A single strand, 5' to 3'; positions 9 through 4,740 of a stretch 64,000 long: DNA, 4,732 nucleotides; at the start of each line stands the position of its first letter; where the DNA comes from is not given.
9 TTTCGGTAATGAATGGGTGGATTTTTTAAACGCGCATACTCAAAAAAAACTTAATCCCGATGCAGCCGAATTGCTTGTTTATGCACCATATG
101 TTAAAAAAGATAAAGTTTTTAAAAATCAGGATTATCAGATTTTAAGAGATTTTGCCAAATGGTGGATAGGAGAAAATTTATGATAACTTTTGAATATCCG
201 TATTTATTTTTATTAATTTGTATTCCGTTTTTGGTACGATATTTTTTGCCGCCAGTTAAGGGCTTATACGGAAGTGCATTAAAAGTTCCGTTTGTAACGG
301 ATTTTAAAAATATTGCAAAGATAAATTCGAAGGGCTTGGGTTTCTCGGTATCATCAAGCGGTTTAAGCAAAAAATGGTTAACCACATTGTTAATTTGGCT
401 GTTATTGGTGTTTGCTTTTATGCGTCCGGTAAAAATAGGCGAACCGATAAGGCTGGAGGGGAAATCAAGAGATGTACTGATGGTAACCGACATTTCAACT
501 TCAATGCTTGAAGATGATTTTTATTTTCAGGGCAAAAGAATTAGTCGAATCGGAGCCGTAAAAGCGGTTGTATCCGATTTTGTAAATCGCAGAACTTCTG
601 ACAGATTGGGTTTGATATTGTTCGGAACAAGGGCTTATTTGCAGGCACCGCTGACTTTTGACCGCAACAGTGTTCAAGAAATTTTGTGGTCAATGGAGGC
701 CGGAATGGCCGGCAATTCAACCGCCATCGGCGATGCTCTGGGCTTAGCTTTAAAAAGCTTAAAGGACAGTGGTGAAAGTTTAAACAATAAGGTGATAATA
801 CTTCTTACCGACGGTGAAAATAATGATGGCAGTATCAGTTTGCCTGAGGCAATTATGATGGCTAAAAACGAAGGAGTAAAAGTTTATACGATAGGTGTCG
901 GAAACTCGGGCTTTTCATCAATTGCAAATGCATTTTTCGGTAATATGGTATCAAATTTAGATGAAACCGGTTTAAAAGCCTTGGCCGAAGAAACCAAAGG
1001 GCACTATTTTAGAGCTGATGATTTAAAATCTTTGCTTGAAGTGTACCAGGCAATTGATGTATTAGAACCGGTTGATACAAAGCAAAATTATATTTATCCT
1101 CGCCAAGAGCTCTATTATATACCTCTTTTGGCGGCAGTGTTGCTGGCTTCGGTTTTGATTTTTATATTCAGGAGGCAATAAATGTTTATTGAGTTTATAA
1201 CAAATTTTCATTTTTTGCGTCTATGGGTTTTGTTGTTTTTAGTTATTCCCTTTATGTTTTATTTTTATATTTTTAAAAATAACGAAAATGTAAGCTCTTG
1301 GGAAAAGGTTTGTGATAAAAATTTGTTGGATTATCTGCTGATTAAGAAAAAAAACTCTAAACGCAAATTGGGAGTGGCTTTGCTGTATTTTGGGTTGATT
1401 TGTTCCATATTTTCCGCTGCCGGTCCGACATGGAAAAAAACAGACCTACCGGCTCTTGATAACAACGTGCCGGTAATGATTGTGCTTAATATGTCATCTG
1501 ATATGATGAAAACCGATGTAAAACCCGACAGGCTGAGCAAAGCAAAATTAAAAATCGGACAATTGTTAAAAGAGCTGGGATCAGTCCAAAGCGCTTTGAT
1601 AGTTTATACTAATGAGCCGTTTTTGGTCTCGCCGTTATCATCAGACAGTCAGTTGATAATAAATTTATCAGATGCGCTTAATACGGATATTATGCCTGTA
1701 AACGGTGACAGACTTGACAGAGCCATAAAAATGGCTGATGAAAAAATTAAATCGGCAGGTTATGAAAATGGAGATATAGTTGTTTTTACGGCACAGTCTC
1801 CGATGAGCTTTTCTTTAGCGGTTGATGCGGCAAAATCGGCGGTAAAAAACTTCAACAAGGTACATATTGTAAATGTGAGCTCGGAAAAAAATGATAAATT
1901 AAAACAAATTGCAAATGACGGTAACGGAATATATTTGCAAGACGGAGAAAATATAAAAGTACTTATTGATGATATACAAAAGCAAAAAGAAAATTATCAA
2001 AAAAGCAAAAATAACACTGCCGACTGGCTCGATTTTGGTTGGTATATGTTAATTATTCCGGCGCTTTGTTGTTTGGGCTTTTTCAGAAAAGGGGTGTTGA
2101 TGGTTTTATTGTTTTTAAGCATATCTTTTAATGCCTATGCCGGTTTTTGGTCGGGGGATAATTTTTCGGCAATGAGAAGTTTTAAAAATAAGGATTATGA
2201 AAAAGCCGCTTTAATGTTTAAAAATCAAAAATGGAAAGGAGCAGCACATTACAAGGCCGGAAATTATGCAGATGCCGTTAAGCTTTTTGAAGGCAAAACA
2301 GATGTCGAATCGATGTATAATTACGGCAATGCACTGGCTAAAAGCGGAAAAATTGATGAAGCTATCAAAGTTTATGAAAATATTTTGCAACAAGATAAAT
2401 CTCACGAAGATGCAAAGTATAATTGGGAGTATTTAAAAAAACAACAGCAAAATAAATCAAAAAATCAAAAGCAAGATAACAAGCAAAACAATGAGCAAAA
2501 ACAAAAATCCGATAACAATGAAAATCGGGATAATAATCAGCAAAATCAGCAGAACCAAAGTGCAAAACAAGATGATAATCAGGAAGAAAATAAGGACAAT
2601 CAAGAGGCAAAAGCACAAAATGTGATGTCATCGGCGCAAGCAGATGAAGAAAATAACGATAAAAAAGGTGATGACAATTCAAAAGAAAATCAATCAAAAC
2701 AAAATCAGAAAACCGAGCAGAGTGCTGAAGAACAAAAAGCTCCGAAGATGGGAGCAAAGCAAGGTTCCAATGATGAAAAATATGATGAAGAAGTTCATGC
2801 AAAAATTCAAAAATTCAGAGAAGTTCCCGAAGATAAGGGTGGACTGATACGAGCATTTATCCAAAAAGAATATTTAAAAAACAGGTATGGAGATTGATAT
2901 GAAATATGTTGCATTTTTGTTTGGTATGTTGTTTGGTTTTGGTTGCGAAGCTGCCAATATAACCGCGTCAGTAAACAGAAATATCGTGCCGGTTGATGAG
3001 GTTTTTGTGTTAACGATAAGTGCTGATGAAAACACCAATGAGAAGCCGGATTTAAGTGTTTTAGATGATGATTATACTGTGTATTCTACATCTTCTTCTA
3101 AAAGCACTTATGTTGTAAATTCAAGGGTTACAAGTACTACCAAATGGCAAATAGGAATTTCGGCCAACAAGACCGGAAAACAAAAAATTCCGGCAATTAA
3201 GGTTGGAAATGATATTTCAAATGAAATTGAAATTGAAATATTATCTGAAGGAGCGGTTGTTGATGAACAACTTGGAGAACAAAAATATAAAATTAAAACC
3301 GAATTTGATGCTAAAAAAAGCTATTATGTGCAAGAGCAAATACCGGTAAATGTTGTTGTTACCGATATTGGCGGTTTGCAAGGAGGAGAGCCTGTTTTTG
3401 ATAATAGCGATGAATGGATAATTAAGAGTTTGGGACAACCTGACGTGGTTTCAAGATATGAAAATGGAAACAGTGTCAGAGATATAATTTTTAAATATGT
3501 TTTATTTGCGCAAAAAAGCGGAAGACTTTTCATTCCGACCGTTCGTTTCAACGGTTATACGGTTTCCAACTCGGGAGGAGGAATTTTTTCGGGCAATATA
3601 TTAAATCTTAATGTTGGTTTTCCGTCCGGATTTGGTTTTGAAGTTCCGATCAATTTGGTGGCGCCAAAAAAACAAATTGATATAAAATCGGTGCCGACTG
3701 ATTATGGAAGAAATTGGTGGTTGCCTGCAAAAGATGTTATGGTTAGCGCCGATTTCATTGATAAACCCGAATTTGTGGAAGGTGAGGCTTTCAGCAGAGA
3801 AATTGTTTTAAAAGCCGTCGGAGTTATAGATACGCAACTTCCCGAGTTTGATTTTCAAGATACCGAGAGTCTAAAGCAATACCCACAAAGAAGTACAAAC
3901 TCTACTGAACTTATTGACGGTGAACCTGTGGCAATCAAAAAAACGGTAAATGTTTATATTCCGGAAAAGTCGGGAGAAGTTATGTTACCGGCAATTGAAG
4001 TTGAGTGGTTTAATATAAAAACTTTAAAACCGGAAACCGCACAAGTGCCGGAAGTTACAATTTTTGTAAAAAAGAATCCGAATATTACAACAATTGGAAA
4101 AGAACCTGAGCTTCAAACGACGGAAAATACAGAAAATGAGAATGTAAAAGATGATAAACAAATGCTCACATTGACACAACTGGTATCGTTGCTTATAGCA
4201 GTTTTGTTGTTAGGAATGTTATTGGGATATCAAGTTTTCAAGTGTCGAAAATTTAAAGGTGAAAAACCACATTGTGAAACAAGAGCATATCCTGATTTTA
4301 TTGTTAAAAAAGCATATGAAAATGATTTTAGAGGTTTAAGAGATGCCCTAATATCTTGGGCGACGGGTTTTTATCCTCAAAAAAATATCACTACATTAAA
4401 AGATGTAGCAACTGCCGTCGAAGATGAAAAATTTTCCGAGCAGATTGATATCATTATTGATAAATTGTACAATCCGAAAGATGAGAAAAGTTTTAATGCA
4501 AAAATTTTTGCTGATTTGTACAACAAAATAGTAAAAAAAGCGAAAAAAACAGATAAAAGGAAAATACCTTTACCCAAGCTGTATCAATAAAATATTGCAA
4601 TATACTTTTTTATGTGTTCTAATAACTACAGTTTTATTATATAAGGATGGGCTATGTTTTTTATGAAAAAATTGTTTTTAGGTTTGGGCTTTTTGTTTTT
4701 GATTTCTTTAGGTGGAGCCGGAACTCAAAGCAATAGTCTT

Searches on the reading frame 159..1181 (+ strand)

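Call 102: search_protein_families(library=pfam, proteins=[window:159-1181:+], max_evalue=0.001)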
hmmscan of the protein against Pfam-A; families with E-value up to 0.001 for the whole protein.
window:159-1181:+ (340 aa): 3 families
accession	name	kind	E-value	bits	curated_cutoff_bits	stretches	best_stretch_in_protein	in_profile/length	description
PF00092.34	VWA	-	2.5e-24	86.9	23.8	1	105-296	1-172/174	von Willebrand factor type A domain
PF13519.12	VWA_2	-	3.4e-16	60.2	27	1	106-220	1-107/107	von Willebrand factor type A domain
PF06707.17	DUF1194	-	2.7e-06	27.2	27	1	184-254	91-161/206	Protein of unknown function (DUF1194)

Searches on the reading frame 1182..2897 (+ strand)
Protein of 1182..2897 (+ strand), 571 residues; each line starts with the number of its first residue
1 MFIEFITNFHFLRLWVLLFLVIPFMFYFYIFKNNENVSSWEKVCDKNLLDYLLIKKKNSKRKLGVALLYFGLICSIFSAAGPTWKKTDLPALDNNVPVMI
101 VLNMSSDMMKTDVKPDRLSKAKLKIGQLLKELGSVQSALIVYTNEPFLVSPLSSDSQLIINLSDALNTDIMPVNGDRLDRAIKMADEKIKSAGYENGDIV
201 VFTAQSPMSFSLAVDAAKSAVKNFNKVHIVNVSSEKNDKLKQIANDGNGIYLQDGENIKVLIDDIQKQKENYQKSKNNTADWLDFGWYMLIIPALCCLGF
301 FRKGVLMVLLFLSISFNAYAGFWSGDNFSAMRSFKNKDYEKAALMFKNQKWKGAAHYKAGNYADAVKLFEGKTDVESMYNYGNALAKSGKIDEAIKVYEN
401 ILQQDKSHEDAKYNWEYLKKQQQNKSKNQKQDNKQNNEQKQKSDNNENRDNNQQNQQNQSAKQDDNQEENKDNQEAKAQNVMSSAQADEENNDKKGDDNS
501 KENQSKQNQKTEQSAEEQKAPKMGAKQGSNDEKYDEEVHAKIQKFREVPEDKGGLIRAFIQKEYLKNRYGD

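Call 24: search_protein_families(library=pfam, proteins=[window:1182-2897:+], max_evalue=0.001)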
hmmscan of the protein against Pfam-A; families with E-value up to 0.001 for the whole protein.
window:1182-2897:+ (571 aa): 9 families
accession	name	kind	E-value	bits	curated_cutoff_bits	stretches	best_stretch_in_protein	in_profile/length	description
PF07719.23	TPR_2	-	1.2e-09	38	27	1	376-407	2-33/34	Tetratricopeptide repeat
PF13519.12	VWA_2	-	4.3e-09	37.4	27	1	98-203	1-104/107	von Willebrand factor type A domain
PF13428.12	TPR_14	-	1.3e-06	28.9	23.5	0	379-412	5-38/44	Tetratricopeptide repeat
PF00515.34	TPR_1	-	3.7e-05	23.8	27.8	0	377-407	3-33/34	Tetratricopeptide repeat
PF12895.13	ANAPC3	-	0.00011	22.9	27.2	1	348-400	25-81/82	Anaphase-promoting complex, cyclosome, subunit 3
PF13432.12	TPR_16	-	0.00013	22.8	32.7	0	355-405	6-61/65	Tetratricopeptide repeat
PF13424.12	TPR_12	-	0.00015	22.3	30.1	0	376-405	3-33/77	Tetratricopeptide repeat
PF14559.12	TPR_19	-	0.00036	21.2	25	1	358-411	3-61/68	Tetratricopeptide repeat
PF13176.12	TPR_7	-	0.00089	19.6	27.9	0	379-407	3-31/36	Tetratricopeptide repeat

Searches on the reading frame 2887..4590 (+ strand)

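Call 24: search_protein_families(library=pfam, proteins=[window:2887-4590:+], max_evalue=0.001)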
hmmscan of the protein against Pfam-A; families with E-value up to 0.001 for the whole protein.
window:2887-4590:+ (567 aa): 3 families
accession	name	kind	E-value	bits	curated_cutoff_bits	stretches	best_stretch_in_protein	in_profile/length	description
PF13584.12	BatD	-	1.9e-22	80.1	24.1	2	27-118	1-92/92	BatD DUF11 like domain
PF12584.13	TRAPPC10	-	0.00012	22.3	22.5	0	170-225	67-117/150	Trafficking protein particle complex subunit 10, TRAPPC10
PF25607.1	DUF7939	-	0.0007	20.4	27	0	478-543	14-72/81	Domain of unknown function (DUF7939)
